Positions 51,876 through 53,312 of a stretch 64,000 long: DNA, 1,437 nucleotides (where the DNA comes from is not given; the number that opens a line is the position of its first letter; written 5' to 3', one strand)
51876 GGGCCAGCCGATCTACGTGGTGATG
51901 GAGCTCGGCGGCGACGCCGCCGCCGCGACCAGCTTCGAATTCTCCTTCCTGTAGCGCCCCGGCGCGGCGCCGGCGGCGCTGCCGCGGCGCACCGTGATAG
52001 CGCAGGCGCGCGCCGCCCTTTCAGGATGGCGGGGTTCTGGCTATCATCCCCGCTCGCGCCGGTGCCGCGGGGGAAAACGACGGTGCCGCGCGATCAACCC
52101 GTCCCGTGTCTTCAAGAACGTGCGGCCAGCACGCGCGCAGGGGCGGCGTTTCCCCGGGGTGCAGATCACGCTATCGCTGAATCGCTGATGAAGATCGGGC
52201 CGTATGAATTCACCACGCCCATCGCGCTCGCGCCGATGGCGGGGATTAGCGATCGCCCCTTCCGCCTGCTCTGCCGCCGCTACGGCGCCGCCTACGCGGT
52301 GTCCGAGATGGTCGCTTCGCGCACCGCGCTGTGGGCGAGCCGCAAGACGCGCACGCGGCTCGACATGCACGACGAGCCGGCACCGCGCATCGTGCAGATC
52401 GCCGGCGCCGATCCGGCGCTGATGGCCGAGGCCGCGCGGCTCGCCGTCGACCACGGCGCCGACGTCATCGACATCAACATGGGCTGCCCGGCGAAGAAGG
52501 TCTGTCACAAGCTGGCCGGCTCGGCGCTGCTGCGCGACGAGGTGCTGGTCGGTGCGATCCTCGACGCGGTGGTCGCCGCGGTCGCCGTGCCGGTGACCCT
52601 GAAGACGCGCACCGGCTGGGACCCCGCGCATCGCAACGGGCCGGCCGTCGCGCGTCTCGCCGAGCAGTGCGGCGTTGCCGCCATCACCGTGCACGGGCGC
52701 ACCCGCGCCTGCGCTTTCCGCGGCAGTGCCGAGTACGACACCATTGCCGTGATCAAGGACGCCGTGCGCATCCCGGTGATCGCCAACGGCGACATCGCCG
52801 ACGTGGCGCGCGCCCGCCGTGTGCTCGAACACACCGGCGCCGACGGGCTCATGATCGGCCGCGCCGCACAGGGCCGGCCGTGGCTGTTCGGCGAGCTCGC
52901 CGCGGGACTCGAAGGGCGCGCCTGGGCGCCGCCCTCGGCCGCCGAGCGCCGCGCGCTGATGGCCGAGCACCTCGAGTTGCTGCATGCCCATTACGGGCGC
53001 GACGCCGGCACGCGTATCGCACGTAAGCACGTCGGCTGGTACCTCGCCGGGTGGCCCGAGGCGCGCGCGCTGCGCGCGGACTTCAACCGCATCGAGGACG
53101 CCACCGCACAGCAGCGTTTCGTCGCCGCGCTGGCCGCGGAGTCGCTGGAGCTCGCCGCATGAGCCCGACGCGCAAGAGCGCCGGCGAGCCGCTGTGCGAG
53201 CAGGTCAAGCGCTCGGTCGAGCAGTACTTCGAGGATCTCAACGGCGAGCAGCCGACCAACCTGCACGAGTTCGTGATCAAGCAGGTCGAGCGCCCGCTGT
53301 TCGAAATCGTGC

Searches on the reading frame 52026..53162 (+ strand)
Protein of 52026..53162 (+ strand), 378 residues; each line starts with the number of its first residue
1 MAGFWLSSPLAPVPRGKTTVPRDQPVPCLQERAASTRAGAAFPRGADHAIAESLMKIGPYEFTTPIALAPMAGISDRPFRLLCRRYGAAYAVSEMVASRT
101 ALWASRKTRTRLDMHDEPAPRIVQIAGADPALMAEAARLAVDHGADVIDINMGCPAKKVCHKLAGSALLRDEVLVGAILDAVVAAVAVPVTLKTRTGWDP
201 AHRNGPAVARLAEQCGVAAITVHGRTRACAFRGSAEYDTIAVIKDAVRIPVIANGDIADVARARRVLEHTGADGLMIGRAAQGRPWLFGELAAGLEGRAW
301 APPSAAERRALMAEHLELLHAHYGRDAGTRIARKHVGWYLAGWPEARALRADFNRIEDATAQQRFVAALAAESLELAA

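Call 85: list_cluster_members(proteins=[P0001, window:52026-53162:+, window:52984-54996:+, window:55533-56819:+, window:48704-50668:-, window:59952-60326:+])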
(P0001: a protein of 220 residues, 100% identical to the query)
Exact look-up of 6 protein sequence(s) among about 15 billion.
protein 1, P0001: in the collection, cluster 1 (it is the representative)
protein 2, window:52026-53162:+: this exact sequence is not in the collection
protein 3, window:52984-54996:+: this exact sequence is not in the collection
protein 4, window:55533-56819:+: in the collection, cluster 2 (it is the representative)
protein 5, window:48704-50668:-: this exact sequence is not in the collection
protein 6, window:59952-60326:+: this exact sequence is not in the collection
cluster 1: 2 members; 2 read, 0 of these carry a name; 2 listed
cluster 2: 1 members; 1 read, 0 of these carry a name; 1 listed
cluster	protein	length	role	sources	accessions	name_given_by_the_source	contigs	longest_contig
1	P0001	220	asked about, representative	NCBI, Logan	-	-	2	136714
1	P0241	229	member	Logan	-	-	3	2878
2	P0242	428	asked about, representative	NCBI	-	-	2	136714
